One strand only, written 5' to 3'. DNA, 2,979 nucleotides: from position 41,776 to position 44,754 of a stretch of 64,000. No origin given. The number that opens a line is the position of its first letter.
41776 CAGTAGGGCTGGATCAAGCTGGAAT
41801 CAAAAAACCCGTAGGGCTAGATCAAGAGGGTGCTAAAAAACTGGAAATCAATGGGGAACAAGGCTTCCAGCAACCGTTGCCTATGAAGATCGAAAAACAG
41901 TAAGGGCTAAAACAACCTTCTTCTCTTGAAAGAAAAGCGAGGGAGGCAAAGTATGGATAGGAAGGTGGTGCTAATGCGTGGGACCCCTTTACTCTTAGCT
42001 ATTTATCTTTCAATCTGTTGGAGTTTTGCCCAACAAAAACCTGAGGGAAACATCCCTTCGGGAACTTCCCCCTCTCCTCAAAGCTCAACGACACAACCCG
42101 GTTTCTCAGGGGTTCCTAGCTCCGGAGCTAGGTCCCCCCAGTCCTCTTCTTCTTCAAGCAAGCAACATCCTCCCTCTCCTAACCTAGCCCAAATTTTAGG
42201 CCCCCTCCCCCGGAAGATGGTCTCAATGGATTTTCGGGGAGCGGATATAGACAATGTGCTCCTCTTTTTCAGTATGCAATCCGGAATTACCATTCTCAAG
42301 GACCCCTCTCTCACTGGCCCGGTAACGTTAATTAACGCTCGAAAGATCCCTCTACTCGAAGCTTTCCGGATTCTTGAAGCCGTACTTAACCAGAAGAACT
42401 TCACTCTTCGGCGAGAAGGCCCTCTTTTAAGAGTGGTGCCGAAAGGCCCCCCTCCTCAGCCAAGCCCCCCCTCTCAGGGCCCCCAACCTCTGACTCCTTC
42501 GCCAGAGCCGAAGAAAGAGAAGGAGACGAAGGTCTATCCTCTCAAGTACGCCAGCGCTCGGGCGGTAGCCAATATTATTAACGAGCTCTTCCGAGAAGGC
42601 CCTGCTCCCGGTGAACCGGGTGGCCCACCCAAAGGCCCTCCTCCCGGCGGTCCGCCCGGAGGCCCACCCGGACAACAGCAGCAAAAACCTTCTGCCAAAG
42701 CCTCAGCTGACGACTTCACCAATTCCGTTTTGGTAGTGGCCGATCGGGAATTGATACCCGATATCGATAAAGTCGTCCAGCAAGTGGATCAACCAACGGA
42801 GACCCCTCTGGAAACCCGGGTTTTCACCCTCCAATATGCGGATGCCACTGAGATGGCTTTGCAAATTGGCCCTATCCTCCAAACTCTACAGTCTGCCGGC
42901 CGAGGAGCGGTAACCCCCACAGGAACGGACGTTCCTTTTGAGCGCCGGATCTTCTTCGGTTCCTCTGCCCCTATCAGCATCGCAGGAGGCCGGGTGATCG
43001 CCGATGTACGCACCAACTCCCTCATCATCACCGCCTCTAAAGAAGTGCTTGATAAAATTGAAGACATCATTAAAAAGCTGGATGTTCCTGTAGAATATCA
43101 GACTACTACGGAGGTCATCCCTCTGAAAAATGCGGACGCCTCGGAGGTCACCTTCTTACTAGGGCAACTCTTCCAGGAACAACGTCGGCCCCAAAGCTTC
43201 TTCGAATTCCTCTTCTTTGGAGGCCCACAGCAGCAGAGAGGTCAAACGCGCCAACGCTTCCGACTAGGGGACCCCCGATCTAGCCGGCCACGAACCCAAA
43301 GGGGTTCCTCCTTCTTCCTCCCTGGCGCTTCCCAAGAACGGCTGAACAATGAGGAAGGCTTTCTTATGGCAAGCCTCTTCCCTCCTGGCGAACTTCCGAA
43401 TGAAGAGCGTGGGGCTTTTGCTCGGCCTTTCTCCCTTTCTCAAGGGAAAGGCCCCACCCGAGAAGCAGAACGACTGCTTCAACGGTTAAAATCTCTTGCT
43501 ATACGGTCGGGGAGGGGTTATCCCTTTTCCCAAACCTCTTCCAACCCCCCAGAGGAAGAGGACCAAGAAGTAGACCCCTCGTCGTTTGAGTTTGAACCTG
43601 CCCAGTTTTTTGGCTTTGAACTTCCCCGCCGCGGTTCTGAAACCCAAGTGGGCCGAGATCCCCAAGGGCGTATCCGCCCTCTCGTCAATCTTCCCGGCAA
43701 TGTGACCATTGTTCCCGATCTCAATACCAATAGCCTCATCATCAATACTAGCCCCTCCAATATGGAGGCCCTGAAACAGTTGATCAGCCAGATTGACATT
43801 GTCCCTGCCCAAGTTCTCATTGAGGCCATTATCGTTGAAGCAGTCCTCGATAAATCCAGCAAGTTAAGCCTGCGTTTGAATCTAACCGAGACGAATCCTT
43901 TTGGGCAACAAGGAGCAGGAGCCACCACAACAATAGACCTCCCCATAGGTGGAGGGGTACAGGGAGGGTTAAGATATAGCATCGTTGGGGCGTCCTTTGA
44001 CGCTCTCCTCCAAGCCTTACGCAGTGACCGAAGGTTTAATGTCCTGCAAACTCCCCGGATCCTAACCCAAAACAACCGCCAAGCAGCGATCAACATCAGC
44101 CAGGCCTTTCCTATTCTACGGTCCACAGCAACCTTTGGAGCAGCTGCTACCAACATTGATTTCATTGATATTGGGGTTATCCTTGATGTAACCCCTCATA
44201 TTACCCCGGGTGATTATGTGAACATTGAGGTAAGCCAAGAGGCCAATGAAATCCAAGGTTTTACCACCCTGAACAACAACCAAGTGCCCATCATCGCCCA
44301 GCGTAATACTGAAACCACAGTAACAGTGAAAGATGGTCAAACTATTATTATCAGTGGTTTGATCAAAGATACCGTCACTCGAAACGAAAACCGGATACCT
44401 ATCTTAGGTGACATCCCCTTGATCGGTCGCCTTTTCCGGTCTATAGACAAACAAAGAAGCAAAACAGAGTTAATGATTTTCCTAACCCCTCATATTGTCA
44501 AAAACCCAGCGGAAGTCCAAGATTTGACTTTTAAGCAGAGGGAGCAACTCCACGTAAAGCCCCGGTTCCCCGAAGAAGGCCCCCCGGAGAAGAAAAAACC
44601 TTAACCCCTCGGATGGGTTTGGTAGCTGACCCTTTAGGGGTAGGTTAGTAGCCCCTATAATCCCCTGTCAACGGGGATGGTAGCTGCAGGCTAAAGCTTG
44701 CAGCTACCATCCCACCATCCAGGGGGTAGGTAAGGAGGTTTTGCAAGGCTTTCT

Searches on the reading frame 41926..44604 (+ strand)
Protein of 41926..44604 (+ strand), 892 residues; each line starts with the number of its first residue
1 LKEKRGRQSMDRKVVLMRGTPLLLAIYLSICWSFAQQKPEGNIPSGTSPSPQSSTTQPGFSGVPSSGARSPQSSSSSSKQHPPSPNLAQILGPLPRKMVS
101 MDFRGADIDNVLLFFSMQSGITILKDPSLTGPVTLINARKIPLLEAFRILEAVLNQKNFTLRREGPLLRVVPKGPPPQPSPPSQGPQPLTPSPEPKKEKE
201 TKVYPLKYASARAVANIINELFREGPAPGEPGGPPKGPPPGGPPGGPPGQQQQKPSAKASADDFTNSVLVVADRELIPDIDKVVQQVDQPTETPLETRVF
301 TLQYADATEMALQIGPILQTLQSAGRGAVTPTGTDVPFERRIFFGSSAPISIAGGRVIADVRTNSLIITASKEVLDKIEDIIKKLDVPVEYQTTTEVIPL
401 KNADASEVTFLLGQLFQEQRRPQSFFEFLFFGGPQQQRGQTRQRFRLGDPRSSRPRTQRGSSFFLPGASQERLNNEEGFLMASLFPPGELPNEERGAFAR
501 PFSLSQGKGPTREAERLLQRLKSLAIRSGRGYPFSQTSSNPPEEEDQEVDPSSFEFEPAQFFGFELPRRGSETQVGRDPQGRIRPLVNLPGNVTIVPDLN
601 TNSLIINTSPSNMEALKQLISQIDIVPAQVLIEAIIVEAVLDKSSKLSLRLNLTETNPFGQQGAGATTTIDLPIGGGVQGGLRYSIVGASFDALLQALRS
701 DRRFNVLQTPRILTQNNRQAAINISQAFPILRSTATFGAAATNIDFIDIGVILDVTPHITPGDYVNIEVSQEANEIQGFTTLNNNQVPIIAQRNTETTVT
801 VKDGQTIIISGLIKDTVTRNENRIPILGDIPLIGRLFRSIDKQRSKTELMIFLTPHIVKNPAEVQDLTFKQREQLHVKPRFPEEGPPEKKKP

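Call 3: search_protein_families(library=pfam, proteins=[window:41926-44604:+], max_evalue=0.1)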
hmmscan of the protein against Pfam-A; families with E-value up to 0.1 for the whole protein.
window:41926-44604:+ (892 aa): 4 families
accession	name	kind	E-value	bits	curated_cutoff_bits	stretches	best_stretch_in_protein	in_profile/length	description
PF00263.26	Secretin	-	8.5e-51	172.3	27.5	1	697-859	1-169/169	Bacterial type II and III secretion system protein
PF03958.22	Secretin_N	-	2e-43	146.9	28.2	3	297-389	1-67/69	Bacterial type II/III secretion system short domain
PF21305.2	type_II_gspD_N0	-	3.7e-08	33.6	27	1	101-169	1-70/71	GspD-like, N0 domain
PF14611.13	KH_SLS1_1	-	0.034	14.7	24.1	0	350-384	35-64/69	SLS1 protein first KH domain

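Call 4: search_protein_families(library=ncbifam, proteins=[window:41926-44604:+], max_evalue=0.1)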
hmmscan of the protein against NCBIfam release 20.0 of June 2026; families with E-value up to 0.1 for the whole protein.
window:41926-44604:+ (892 aa): 9 families
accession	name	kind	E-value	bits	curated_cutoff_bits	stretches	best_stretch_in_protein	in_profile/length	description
TIGR02517.1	type_II_gspD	equivalog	2.2e-117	393.1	351.35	3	393-868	234-600/600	type II secretion system secretin GspD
TIGR02515.1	IV_pilus_PilQ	subfamily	5.1e-76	256.4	284.35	3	591-859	135-428/428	type IV pilus secretin PilQ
TIGR02516.1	type_III_yscC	equivalog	8.2e-47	159.8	238.45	3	592-859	198-462/463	type III secretion system outer membrane ring subunit SctC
NF010083.0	PRK13568.1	equivalog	7.6e-44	150.1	554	2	594-859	153-418/419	DNA uptake porin HofQ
NF007851.2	PRK10560.1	exception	3.8e-34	118.2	598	2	594-859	145-410/412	DNA uptake porin HofQ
TIGR02519.1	pilus_MshL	equivalog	3.8e-31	108.2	250.2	1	600-858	6-290/290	pilus (MSHA type) biogenesis protein MshL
NF042912.1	Amuc_1098_fam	equivalog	8.4e-24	83.6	750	1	770-858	708-796/805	Amuc_1098 family type IV pilus outer membrane protein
NF011873.0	PRK15346.1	equivalog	1.9e-22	79.6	524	1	593-853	236-488/499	EscC/YscC/HrcC family type III secretion system outer membrane ring protein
TIGR02520.1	pilus_B_mal_scr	equivalog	5.7e-08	31.8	287.65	1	599-855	243-511/513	PilN family type IVB pilus formation outer membrane protein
